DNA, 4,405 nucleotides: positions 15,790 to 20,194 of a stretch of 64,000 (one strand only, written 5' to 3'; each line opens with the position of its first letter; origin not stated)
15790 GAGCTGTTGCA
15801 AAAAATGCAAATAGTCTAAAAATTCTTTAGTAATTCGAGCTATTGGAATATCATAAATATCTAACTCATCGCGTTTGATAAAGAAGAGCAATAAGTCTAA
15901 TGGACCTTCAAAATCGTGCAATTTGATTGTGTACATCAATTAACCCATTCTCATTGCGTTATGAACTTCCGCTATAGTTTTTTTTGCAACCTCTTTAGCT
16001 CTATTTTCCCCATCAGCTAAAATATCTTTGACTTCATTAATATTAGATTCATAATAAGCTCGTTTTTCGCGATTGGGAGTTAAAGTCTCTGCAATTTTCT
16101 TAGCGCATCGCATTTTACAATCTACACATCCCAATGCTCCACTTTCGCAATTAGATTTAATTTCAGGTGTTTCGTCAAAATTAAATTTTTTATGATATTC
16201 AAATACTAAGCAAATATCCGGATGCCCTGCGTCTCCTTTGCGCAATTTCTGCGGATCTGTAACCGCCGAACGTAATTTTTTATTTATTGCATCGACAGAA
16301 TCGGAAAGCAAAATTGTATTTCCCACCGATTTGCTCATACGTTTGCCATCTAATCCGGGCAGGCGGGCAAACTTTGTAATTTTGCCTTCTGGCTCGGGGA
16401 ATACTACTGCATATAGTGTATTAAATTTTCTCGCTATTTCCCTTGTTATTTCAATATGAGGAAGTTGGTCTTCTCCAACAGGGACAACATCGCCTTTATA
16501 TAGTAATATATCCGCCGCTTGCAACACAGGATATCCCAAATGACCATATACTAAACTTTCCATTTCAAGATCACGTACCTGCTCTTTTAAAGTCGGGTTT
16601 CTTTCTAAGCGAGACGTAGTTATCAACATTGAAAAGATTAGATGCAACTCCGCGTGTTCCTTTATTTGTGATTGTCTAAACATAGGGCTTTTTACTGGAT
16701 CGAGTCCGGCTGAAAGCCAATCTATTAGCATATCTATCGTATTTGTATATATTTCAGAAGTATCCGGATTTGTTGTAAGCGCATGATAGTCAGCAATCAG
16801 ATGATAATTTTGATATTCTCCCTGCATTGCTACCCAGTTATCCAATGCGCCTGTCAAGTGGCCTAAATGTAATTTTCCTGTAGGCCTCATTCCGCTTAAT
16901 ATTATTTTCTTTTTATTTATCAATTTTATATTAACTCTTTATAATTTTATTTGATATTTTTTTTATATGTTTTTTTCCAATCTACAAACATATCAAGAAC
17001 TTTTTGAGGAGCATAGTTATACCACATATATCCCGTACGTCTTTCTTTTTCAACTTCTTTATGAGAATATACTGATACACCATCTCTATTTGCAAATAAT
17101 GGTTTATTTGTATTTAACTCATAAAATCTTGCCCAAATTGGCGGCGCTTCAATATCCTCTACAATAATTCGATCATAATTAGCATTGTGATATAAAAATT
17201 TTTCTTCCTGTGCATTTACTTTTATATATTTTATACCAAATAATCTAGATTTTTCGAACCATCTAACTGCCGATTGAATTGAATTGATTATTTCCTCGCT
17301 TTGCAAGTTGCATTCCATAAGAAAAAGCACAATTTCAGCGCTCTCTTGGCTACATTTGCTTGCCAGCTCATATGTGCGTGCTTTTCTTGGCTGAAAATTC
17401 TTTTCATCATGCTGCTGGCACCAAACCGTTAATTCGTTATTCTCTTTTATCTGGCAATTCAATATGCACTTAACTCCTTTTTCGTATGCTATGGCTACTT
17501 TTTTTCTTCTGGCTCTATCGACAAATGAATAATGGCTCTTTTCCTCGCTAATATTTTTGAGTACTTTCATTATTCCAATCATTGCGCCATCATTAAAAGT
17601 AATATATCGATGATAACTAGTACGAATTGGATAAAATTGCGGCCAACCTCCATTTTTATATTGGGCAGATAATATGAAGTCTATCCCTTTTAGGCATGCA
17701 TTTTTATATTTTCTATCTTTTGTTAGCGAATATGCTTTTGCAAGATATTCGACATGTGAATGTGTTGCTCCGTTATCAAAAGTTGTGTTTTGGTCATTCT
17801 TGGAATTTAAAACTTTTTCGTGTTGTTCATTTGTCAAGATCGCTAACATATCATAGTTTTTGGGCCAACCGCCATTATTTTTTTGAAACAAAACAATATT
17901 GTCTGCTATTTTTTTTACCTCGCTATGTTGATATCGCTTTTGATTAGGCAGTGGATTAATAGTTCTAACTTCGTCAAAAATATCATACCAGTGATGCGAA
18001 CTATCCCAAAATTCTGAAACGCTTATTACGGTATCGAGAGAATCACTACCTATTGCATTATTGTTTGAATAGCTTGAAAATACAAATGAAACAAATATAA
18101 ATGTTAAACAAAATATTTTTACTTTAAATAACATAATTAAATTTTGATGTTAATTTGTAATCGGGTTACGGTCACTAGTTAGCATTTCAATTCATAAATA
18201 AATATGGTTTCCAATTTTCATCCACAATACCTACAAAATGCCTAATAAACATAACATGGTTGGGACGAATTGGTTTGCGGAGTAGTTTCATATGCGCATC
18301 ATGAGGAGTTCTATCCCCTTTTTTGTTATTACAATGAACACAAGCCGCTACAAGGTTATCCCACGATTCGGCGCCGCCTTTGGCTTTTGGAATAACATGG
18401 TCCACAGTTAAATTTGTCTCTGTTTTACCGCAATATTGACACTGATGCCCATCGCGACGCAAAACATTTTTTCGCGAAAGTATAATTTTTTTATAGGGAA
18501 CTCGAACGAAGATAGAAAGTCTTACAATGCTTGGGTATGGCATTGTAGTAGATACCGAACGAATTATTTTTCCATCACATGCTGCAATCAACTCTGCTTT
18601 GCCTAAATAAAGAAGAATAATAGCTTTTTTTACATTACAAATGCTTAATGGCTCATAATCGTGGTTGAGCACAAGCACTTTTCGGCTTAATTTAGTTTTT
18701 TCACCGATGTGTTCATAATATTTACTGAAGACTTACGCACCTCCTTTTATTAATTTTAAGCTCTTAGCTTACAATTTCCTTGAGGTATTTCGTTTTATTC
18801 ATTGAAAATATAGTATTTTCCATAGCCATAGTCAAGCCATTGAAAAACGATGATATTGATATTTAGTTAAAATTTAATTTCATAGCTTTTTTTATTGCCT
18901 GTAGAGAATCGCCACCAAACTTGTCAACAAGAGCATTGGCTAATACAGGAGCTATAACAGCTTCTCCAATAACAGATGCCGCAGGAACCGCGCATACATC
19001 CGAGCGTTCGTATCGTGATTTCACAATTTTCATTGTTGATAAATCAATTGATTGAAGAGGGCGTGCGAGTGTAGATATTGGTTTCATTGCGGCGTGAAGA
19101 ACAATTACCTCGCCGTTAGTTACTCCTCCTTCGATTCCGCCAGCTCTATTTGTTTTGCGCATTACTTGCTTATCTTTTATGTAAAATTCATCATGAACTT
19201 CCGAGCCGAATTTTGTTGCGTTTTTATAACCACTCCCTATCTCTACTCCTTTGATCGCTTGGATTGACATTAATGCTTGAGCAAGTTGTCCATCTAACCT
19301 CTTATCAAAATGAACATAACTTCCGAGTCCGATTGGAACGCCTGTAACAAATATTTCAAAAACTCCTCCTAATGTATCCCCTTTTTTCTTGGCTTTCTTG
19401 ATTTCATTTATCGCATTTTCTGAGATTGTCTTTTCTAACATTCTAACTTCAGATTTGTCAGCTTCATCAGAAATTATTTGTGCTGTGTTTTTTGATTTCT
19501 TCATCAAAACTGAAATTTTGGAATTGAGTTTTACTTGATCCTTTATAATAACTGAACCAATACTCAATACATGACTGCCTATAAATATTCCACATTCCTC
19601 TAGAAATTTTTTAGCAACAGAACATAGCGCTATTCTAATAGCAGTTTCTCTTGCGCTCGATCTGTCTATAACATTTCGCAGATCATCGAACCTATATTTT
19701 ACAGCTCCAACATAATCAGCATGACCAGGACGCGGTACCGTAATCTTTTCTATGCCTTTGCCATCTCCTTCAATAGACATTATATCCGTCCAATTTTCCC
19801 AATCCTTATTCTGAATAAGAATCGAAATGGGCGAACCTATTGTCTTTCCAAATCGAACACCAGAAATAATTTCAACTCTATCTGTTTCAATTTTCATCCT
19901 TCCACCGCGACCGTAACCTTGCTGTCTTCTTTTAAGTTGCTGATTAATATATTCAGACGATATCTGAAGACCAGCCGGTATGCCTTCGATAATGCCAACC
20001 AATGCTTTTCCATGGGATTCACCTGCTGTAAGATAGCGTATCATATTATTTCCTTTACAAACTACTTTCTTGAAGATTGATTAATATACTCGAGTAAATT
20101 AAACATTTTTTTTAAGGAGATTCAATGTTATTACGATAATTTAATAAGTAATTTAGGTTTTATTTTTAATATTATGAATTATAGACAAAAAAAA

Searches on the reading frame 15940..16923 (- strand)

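Call 42: search_protein_families(library=pfam, proteins=[window:15940-16923:-], max_evalue=0.0001)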
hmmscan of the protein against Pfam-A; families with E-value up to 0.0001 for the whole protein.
window:15940-16923:- (327 aa): 1 family
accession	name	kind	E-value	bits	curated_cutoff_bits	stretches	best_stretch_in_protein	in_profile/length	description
PF00579.31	tRNA-synt_1b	-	6.7e-66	223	21.1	1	4-281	4-291/292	tRNA synthetases class I (W and Y)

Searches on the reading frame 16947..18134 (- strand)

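Call 42: search_protein_families(library=pfam, proteins=[window:16947-18134:-], max_evalue=0.0001)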
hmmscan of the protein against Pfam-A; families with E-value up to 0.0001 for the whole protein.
window:16947-18134:- (395 aa): 1 family
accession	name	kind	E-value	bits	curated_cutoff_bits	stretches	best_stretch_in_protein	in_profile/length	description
PF09492.16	Pec_lyase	-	4.7e-108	361.3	22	1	84-380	1-292/292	Pectic acid lyase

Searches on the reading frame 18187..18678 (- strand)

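Call 42: search_protein_families(library=pfam, proteins=[window:18187-18678:-], max_evalue=0.0001)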
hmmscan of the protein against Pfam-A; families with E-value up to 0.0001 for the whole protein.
window:18187-18678:- (163 aa): 3 families
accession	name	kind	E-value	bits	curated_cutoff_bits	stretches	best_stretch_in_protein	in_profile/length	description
PF01844.29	HNH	-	5.4e-18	65.3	21.4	1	80-123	1-47/47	HNH endonuclease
PF14279.12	HNH_5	-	5.6e-18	65.1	27.5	1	80-132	1-55/56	HNH endonuclease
PF13395.12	HNH_4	-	2.9e-07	30.8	22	1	88-126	16-54/54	HNH endonuclease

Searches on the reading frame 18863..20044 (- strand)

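Call 42: search_protein_families(library=pfam, proteins=[window:18863-20044:-], max_evalue=0.0001)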
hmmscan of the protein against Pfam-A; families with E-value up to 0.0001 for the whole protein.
window:18863-20044:- (393 aa): 1 family
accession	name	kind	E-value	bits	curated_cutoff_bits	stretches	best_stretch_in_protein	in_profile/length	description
PF01264.26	Chorismate_synt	-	3.2e-120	401.2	27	1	2-372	1-326/327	Chorismate synthase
